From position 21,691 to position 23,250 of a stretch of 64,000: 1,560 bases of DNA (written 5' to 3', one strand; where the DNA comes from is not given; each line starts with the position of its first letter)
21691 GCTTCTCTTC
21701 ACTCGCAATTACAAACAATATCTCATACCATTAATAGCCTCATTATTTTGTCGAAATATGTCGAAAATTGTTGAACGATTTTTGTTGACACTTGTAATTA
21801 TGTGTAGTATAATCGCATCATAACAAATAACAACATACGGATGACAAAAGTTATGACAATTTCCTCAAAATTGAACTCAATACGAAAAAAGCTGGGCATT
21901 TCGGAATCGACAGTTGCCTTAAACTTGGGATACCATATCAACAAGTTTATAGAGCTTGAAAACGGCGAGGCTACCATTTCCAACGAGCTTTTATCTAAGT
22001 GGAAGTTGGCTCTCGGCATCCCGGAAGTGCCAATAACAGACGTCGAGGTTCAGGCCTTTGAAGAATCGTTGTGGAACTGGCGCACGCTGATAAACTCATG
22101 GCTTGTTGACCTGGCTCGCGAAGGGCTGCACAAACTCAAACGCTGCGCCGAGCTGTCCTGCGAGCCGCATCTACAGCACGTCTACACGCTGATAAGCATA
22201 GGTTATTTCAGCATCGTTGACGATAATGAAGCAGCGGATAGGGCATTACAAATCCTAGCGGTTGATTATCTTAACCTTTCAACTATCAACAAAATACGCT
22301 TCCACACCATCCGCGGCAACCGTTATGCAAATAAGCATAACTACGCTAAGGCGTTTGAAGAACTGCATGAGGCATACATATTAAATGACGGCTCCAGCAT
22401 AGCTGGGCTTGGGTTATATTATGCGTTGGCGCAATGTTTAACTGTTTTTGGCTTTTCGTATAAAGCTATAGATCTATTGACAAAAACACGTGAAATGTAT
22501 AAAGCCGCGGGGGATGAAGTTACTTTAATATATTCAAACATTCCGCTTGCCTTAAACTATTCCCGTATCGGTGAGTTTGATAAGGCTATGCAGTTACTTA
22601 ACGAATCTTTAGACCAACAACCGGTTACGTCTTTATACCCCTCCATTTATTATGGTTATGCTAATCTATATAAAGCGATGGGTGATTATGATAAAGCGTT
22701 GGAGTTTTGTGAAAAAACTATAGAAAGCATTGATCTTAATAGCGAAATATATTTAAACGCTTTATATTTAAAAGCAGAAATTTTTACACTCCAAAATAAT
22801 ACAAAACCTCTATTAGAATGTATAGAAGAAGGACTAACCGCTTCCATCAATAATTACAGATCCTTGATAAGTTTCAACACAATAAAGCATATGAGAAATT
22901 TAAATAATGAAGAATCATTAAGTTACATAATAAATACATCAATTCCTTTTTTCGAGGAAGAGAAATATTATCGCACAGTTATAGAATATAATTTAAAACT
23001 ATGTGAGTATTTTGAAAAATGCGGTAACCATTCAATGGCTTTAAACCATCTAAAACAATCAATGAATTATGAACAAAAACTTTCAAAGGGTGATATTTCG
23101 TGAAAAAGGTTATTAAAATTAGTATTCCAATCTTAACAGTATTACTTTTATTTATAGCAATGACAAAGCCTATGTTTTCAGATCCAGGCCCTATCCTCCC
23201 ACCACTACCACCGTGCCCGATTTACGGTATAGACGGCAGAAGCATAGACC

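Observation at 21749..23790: Second paralogous regulator-peptide cassette with two full peptide genes, a decayed copy, and interleaved hairpin repeats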

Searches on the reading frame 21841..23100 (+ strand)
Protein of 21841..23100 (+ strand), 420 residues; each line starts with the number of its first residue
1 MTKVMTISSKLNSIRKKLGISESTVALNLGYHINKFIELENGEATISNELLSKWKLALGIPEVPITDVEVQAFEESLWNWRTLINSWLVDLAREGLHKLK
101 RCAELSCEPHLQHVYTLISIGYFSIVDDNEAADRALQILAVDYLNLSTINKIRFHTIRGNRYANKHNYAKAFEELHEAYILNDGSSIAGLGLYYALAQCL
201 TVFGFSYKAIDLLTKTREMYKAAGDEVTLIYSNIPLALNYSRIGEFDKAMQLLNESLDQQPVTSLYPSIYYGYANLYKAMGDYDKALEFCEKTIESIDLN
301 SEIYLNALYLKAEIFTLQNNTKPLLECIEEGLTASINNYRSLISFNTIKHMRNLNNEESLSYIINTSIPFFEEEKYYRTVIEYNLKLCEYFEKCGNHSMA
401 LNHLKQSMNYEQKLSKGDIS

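Call 9: search_protein_families(library=pfam, proteins=[window:21841-23100:+], max_evalue=0.01)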
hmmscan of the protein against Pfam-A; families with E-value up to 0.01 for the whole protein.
window:21841-23100:+ (420 aa): 14 families
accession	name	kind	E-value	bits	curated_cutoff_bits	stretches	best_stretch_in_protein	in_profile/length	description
PF13424.12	TPR_12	-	1.5e-12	48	30.1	2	268-322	4-62/77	Tetratricopeptide repeat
PF07719.23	TPR_2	-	3.1e-10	39.8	27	1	269-294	3-28/34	Tetratricopeptide repeat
PF13428.12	TPR_14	-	3.3e-08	33.8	23.5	0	268-305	2-39/44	Tetratricopeptide repeat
PF25058.1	ARM_TT21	-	8.2e-07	29.5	27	1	151-318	6-141/155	Tetratricopeptide repeat protein 21 ARM repeat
PF14559.12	TPR_19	-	1.1e-06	29.3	25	1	244-296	5-54/68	Tetratricopeptide repeat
PF13176.12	TPR_7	-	1.5e-06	28.3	27.9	0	274-294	6-28/36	Tetratricopeptide repeat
PF25062.1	ARM_TT21_N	-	8.9e-06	26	40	1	153-337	28-200/222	Tetratricopeptide repeat protein 21 N-terminal ARM repeat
PF12569.14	NatA_aux_su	-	1.9e-05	24.2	33.3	1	221-306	183-263/515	N-terminal acetyltransferase A, auxiliary subunit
PF13181.12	TPR_8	-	6.5e-05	23.2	25.7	1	268-295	2-29/34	Tetratricopeptide repeat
PF00515.34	TPR_1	-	6.5e-05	23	27.8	1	269-295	3-29/34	Tetratricopeptide repeat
PF10602.15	RPN7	-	6.7e-05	23.1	29.6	0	365-413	20-68/174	26S proteasome subunit RPN7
PF13374.12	TPR_10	-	0.00032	21.1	27.5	0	274-295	9-30/42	Tetratricopeptide repeat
PF13174.12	TPR_6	-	0.0041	18.1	26.3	0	270-295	3-28/33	Tetratricopeptide repeat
PF14853.12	Fis1_TPR_C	-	0.0088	16.7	25.3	0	236-261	7-32/53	Fis1 C-terminal tetratricopeptide repeat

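Call 12: find_homologous_proteins(query=window:21841-23100:+)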
Query window:21841-23100:+ (420 aa): 5 proteins with E <= 0.001 among 6842 candidates.
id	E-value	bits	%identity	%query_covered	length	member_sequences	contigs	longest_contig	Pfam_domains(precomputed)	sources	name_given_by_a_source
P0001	2.1e-273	925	100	99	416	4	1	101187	PF14559.13,PF25062.2,PF25058.2,PF13424.13,PF13176.13,PF12569.15,PF13428.13,PF07719.24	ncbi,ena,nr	ncbi:MAG: tetratricopeptide repeat protein [Defluviitaleaceae bacterium]|nr:tetratricopeptide repeat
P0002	1.9e-125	437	54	91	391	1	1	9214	PF00515.35,PF13424.13,PF18768.8,PF13428.13,PF13181.13,PF07719.24,PF13374.13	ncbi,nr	ncbi:MAG: tetratricopeptide repeat protein, partial [Defluviitaleaceae bacterium]|nr:tetratricopepti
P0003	3.6e-76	275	49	67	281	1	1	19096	PF14559.13,PF25058.2,PF00515.35,PF13424.13,PF28559.1,PF13176.13,PF12569.15,PF13428.13,PF07719.24,PF13374.13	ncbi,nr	ncbi:MAG: tetratricopeptide repeat protein, partial [Defluviitaleaceae bacterium]|nr:tetratricopepti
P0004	2.3e-74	269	54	56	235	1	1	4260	PF13424.13,PF13176.13,PF13428.13,PF07719.24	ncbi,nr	ncbi:MAG: tetratricopeptide repeat protein [Defluviitaleaceae bacterium]|nr:tetratricopeptide repeat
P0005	4.5e-15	74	24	99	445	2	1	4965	PF13424.13,PF13176.13,PF13181.13,PF07719.24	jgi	-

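Call 13: find_encoding_contigs(protein=P0002, flank=5000, max_places=3)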
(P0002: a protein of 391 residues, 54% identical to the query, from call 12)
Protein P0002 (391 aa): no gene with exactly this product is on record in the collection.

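Call 14: find_encoding_contigs(protein=P0003, flank=5000, max_places=3)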
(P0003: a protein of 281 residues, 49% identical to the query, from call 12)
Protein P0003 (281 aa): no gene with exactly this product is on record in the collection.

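Call 15: find_encoding_contigs(protein=P0004, flank=5000, max_places=3)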
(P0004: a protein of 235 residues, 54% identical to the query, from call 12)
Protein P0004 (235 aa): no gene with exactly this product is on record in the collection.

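Call 16: find_encoding_contigs(protein=P0005, flank=5000, max_places=3)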
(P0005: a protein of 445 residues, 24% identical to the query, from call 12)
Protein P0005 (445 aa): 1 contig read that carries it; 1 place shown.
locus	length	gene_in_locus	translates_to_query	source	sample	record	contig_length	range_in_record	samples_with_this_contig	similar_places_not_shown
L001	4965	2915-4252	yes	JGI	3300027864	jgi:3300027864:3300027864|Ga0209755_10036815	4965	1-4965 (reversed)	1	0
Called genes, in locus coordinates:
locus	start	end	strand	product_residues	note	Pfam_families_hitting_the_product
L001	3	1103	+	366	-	?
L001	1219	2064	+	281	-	-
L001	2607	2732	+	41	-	-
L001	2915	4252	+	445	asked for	PF07719:TPR_2 (faint), PF13181:TPR_8 (faint), PF13176:TPR_7 (faint), PF13424:TPR_12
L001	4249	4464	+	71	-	-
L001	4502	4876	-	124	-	-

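Call 21: find_related_loci(query=A2, collection=genome_contigs, flank=4000)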
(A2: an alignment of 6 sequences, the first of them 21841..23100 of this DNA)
Query A2 (420 aa) in genome_contigs; peptide patterns used: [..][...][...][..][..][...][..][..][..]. (x = any residue, [..] = any of these).
330 stretches matched a pattern; 12 encode a relative of the query (tblastn E <= 1e-3); 12 distinct loci.
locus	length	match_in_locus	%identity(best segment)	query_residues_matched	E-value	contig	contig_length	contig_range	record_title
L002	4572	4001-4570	33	180-297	6e-9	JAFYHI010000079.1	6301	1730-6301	MAG: Clostridia bacterium isolate RGIG7091 Sheep_Rumen.Co__c4098148, whole genome shotgun sequence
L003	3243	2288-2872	30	143-294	5e-8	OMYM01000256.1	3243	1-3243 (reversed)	uncultured Erysipelotrichaceae bacterium isolate RUG087 genome assembly, contig: k87_17912692, whole genome shotgun sequ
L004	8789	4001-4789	32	208-303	5e-7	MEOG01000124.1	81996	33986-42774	MAG: Bacteroidetes bacterium GWF2_35_48 gwf2_scaffold_823, whole genome shotgun sequence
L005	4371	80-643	26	123-333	9e-7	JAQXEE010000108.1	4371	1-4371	MAG: Flavobacteriales bacterium isolate cluster4_bin.84 k119_328924, whole genome shotgun sequence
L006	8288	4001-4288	35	203-298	1e-6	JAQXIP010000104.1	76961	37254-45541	MAG: Clostridiales bacterium isolate SUG1228 k141_6251173, whole genome shotgun sequence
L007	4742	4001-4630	29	190-408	1e-6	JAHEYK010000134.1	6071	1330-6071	MAG: Bacteroidetes bacterium isolate nzgw126 NODE_26993_length_6072_cov_4.658545, whole genome shotgun sequence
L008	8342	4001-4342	28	196-322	1e-5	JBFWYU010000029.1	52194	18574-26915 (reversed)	MAG: Bacteroidia bacterium isolate CA_2019_TPBS_171 NODE_4089_length_52194_cov_5.508403_TPBS, whole genome shotgun seque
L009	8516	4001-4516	27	158-331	1e-5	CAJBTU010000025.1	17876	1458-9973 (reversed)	MAG: uncultured Ignavibacteriae bacterium isolate Loc090721-7m_bin-539 genome assembly, contig: bin-539:025/426, whole g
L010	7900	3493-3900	27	159-289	1e-5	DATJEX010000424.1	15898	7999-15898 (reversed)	MAG TPA_asm: Bacteroidia bacterium isolate SMAG_U15444 k141_12879192, whole genome shotgun sequence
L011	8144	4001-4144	41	241-291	3e-5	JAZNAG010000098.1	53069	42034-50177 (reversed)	MAG: Acutalibacteraceae bacterium isolate T1900044748_TS20190414.MAGScoT_cleanbin_000008 SGB_2142_k141_1931720, whole ge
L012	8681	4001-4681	29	158-295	3e-5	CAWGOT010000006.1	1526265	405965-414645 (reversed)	MAG: uncultured Planctomycetia bacterium isolate MFD05580.bin.2.48 genome assembly, contig: contig_26129, whole genome s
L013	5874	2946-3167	32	228-304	3e-5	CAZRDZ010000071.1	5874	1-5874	MAG TPA_asm: uncultured bacterium isolate binchicken_co256_1002 genome assembly, contig: NODE_42061_length_5874_cov_17.6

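Call 37: search_protein_representatives(alignment_id=A2)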
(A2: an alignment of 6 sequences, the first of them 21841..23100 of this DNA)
Query: 6 sequences, 425 profile positions. Proteins with E-value up to 0.001 (for the whole library): 20379; up to 1e-10: 2752; up to 1e-30: 342. The best 150 are listed.
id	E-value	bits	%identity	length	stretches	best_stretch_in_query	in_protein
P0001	1.0e-201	686.8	-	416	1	8-425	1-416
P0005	9.7e-173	591.3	-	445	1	2-425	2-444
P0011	4.7e-122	424.3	-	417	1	12-424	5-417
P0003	6.7e-122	423.8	-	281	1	143-425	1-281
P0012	4.7e-108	378.2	-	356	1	76-425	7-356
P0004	1.6e-102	360.0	-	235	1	190-425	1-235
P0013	4.1e-100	352.1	-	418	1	8-425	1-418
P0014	1.5e-94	333.8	-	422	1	10-422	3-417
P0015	2.6e-93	329.6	-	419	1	8-425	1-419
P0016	3.1e-85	303.0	-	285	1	3-279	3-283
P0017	1.5e-80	287.6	-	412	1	22-423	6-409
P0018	5.9e-74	265.9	-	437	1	1-421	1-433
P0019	3.7e-72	259.9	-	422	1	10-425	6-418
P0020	4.4e-71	256.4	-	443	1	6-423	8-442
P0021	7.5e-70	252.4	-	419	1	8-417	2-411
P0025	1.6e-68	248.0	-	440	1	7-423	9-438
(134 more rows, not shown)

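Call 38: predict_structure(alignment_id=A2)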
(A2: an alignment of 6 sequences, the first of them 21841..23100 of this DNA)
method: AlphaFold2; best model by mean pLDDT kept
length: 420 residues; sequences in the alignment: 6
mean_pLDDT: 88.7   pTM: 0.79
mean pLDDT of the five models: 88.7, 88.5, 88.0, 86.6, 84.7
residues with pLDDT >= 90: 238; 70-90: 167; 50-70: 12; < 50: 3
segments of 3 or more residues with pLDDT < 50: none
pLDDT, mean of each block of 10 residues (from residue 1): 69 91 92 88 83 91 88 90 85 89 86 92 90 93 89 91 88 93 76 90 89 88 76 90 94 85 80 96 97 88 91 93 94 89 94 92 95 89 95 95 94 68
secondary structure, 60 per line:
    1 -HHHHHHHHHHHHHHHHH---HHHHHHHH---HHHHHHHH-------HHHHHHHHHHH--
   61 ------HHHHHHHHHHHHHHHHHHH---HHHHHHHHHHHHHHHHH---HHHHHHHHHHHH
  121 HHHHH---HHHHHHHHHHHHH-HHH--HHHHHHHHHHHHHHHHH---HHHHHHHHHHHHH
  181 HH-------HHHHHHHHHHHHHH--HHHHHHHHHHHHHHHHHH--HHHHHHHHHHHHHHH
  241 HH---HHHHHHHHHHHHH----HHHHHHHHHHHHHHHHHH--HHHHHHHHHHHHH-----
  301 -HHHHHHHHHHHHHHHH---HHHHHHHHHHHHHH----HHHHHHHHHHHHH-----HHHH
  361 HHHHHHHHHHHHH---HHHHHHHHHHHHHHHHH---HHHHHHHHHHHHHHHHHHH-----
elements in order: H2-18 H22-29 H33-40 H48-58 H67-85 H89-105 H109-125 H129-141 H148-164 H168-182 H190-203 H206-223 H226-242 H246-258 H263-280 H283-295 H302-317 H321-334 H339-351 H357-373 H377-393 H397-415

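Call 40: search_solved_structures(query=A2, max_evalue=1)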
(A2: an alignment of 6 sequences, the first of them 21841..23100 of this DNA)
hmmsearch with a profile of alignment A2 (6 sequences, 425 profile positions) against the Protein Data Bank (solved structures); distinct sequences matched with E-value up to 1: 189 (the best 60 are shown).
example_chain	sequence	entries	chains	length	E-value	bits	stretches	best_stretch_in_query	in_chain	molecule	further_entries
9qhb_A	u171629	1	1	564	1.1e-43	152.9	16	274-310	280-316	Engineered tetratricopeptide repeat protein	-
8bu0_A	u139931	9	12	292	4.8e-27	98.1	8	274-303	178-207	Consensus tetratricopeptide repeat protein | Crystal structure of an 8-repeat consensus TPR superhelix with Zinc. | Monomer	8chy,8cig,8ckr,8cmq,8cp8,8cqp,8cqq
5dbk_A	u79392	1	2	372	2.9e-26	95.5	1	100-411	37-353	Transcriptional regulator/TPR domain protein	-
4gpk_A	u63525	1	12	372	1.6e-25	93.1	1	100-411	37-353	NprR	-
9qhc_A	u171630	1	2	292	2.4e-24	89.2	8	274-310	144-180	Engineered tetratricopeptide repeat protein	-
7obi_A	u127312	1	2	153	2.1e-15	59.7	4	276-306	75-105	CTPR-rv4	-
2fo7_A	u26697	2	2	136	8.9e-15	57.7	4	274-303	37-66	SYNTHETIC CONSENSUS TPR PROTEIN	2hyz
8ch0_A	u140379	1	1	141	1.1e-14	57.4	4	274-303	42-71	Consensus tetratricopeptide repeat protein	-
9gzg_A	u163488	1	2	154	2.1e-11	46.6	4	279-307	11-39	Engineered CTPR protein with glutamic acids for conductivity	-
1na0_A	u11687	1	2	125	2.3e-11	46.5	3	274-306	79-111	designed protein CTPR3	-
2wqh_A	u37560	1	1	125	2.3e-10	43.1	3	274-305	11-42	CTPR3Y3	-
4gyo_A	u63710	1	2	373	8.3e-10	41.3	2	275-369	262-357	Response regulator aspartate phosphatase J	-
3kd7_A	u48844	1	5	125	2.1e-09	40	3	273-305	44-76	CTPR390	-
6vfh_A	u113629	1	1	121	1.3e-08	37.4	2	274-308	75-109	T33_dn10A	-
2avp_A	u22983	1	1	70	5.1e-08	35.4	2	275-304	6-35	synthetic consensus TPR protein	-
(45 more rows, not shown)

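Call 41: search_protein_families(library=ncbifam, proteins=[window:21841-23100:+], max_evalue=1)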
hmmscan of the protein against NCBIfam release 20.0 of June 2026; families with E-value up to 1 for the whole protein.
window:21841-23100:+ (420 aa): 16 families
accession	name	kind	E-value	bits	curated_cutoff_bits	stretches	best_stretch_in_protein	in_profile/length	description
NF040959.1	MamA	equivalog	2.6e-07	30.3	200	2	194-295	75-167/204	magnetosome protein MamA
NF047558.1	TPR_END_plus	domain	3.2e-07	30.2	32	1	270-295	2-27/56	TPR end-of-group domain-containing protein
TIGR02917.1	PEP_TPR_lipo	equivalog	5.5e-06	24.6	312.2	1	220-344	557-674/899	XrtA/PEP-CTERM system TPR-repeat protein PrsT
NF041522.1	TPR_sll0314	equivalog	0.00031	20.1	225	1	271-329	184-238/275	Sll0314/Alr1548 family TPR repeat-containing protein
NF052312.1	T9SS_PorW_SprE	equivalog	0.00034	19.4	250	1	128-296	156-319/716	type IX secretion system periplasmic lipoprotein PorW/SprE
TIGR03830.1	CxxCG_CxxCG_HTH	subfamily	0.0022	17.8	61.8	1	7-49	66-108/127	type II TA system antitoxin MqsA family protein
NF041951.1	phage_RstR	subfamily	0.0024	18.1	80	1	5-57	1-53/108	RstR family transcriptional repressor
NF045602.2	BstC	equivalog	0.014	14.9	350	0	278-309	172-206/250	sterol transporter outer membrane protein BstC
TIGR02521.1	type_IV_pilW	equivalog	0.018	14.6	154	1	227-302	28-100/234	type IV pilus biogenesis/stability protein PilW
NF002725.1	PRK02603.1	equivalog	0.019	14.9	143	1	244-296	49-101/173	photosystem I assembly protein Ycf3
TIGR03504.1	FimV_Cterm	subfamily_domain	0.034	14.2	30.65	0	274-289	6-21/44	FimV/HubP family polar landmark protein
TIGR02795.1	tol_pal_ybgF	equivalog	0.039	14.5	90.1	1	242-294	14-66/119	tol-pal system protein YbgF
NF040586.1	FxSxx_TPR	equivalog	0.058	11.8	300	1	209-295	491-584/830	FxSxx-COOH system tetratricopeptide repeat protein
TIGR03070.1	couple_hipB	subfamily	0.08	12.9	71.65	1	7-47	3-43/58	type II toxin-antitoxin system Y4mF family antitoxin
TIGR02552.1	LcrH_SycD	equivalog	0.27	10.9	104.8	0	265-302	84-121/136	SycD/LcrH family type III secretion system chaperone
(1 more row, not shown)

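Call 42: fold_search(model_id=the predicted structure, library=pdb)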
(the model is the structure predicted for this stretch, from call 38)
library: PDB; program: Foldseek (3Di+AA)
matches with E <= 10: 1712; with E <= 0.001: 131
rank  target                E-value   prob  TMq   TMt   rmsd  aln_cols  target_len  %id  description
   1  5dbk_B                8.2e-10  1.00  0.61  0.71   5.3       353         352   16  apo form of the quorum sensor NprR from B. thuringiensis (released 2016-07-13)
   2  5dbk_A                1.3e-09  1.00  0.65  0.75   4.6       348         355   15  apo form of the quorum sensor NprR from B. thuringiensis (released 2016-07-13)
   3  8rsv_B                1.4e-08  1.00  0.65  0.74   4.7       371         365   18  Rap from bacteriophage Phi3T in presence of pheromone RRGHTAS (released 2024-07-24)
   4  4gpk_I                1.7e-08  1.00  0.68  0.82   3.9       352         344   17  Crystal structure of NprR in complex with its cognate peptide NprX (released 2013-07-03)
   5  4gyo_A                2.1e-08  1.00  0.65  0.75   4.7       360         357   15  Crystal Structure of Rap Protein Complexed with Competence and Sporulation Factor (released 2013-04-03)
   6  8rsv_A                2.4e-08  1.00  0.65  0.74   4.5       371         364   16  Rap from bacteriophage Phi3T in presence of pheromone RRGHTAS (released 2024-07-24)
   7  4gyo_B                3.1e-08  1.00  0.67  0.77   4.3       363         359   14  Crystal Structure of Rap Protein Complexed with Competence and Sporulation Factor (released 2013-04-03)
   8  8rst_A                4.0e-08  1.00  0.66  0.74   4.5       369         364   17  Rap from bacteriophage Phi3T in presence of pheromone SRGHTS (released 2024-07-24)
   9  8rsu_A                4.7e-08  1.00  0.65  0.75   4.5       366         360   17  Rap from bacteriophage Phi3T in presence of pheromone RRGHTA (released 2024-07-24)
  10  4gpk_D                7.3e-08  1.00  0.64  0.76   4.6       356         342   17  Crystal structure of NprR in complex with its cognate peptide NprX (released 2013-07-03)
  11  6t3h_A                7.9e-08  1.00  0.50  0.58  10.3       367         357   15  Structure of the Rap conjugation gene regulator of the plasmid pLS20 in apo form (released 2020-06-24)
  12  8rtc_B                9.3e-08  1.00  0.64  0.75   4.6       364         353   18  Rap from bacteriophage Phi3T in presence of pheromone RGHTS (released 2024-07-24)
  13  6t46_C                1.3e-07  1.00  0.51  0.58  10.3       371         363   15  Structure of the Rap conjugation gene regulator of the plasmid pLS20 in complex with the Phr* peptide (released 2020-06-24)
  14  4gpk_L                1.3e-07  1.00  0.65  0.78   4.3       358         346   17  Crystal structure of NprR in complex with its cognate peptide NprX (released 2013-07-03)
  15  4i1a_B                1.6e-07  1.00  0.51  0.57   7.4       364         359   14  Crystal Structure of the Apo Form of RapI (released 2013-04-03)
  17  4gpk_J                1.7e-07  1.00  0.65  0.77   4.5       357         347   18  Crystal structure of NprR in complex with its cognate peptide NprX (released 2013-07-03)
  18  4gpk_G                2.0e-07  1.00  0.62  0.73   5.3       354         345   18  Crystal structure of NprR in complex with its cognate peptide NprX (released 2013-07-03)
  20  4gpk_H                2.7e-07  1.00  0.69  0.83   3.4       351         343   16  Crystal structure of NprR in complex with its cognate peptide NprX (released 2013-07-03)
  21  4gpk_A                2.8e-07  1.00  0.62  0.74   5.1       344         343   18  Crystal structure of NprR in complex with its cognate peptide NprX (released 2013-07-03)
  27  4gpk_F                1.3e-06  1.00  0.62  0.75   5.6       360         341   17  Crystal structure of NprR in complex with its cognate peptide NprX (released 2013-07-03)
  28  4gpk_C                1.6e-06  1.00  0.64  0.77   4.3       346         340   17  Crystal structure of NprR in complex with its cognate peptide NprX (released 2013-07-03)
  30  4gpk_K                2.1e-06  1.00  0.61  0.73   6.3       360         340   18  Crystal structure of NprR in complex with its cognate peptide NprX (released 2013-07-03)
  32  4gpk_E                3.0e-06  1.00  0.63  0.76   4.7       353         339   16  Crystal structure of NprR in complex with its cognate peptide NprX (released 2013-07-03)
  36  4gpk_B                1.4e-05  1.00  0.65  0.78   3.9       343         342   16  Crystal structure of NprR in complex with its cognate peptide NprX (released 2013-07-03)
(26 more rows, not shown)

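Call 45: find_homologous_proteins(query=A3, max_evalue=1e-20)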
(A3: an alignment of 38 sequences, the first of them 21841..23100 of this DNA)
Query A3 (38 sequences) (420 aa, profile of the alignment): 5 proteins with E <= 1e-20 among 8000 candidates.
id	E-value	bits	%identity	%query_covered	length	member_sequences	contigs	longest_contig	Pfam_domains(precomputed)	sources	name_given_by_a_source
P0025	1.3e-133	464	22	94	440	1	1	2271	PF00515.35,PF13424.13,PF13181.13,PF13560.13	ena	-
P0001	1.1e-126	441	100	99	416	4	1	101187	PF14559.13,PF25062.2,PF25058.2,PF13424.13,PF13176.13,PF12569.15,PF13428.13,PF07719.24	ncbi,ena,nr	ncbi:MAG: tetratricopeptide repeat protein [Defluviitaleaceae bacterium]|nr:tetratricopeptide repeat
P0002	1.2e-115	405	54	91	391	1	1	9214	PF00515.35,PF13424.13,PF18768.8,PF13428.13,PF13181.13,PF07719.24,PF13374.13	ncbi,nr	ncbi:MAG: tetratricopeptide repeat protein, partial [Defluviitaleaceae bacterium]|nr:tetratricopepti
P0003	4.7e-64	235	49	67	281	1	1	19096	PF14559.13,PF25058.2,PF00515.35,PF13424.13,PF28559.1,PF13176.13,PF12569.15,PF13428.13,PF07719.24,PF13374.13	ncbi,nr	ncbi:MAG: tetratricopeptide repeat protein, partial [Defluviitaleaceae bacterium]|nr:tetratricopepti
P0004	2.9e-54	202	54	56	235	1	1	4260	PF13424.13,PF13176.13,PF13428.13,PF07719.24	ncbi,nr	ncbi:MAG: tetratricopeptide repeat protein [Defluviitaleaceae bacterium]|nr:tetratricopeptide repeat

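Call 46: find_encoding_contigs(protein=P0011, flank=3000, max_places=2)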
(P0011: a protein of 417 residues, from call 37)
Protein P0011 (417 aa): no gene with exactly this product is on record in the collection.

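Call 47: find_encoding_contigs(protein=P0025, flank=3000, max_places=2)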
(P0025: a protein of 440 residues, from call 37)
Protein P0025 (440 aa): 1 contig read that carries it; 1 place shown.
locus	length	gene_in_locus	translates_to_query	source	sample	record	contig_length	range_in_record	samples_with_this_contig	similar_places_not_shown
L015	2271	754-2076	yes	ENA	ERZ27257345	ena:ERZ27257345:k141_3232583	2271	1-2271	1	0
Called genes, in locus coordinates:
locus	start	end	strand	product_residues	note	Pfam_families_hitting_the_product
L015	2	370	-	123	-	?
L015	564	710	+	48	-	-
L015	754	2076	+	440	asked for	PF13560:HTH_31, PF13181:TPR_8 (faint), PF00515:TPR_1 (faint), PF13424:TPR_12 (weak)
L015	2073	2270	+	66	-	?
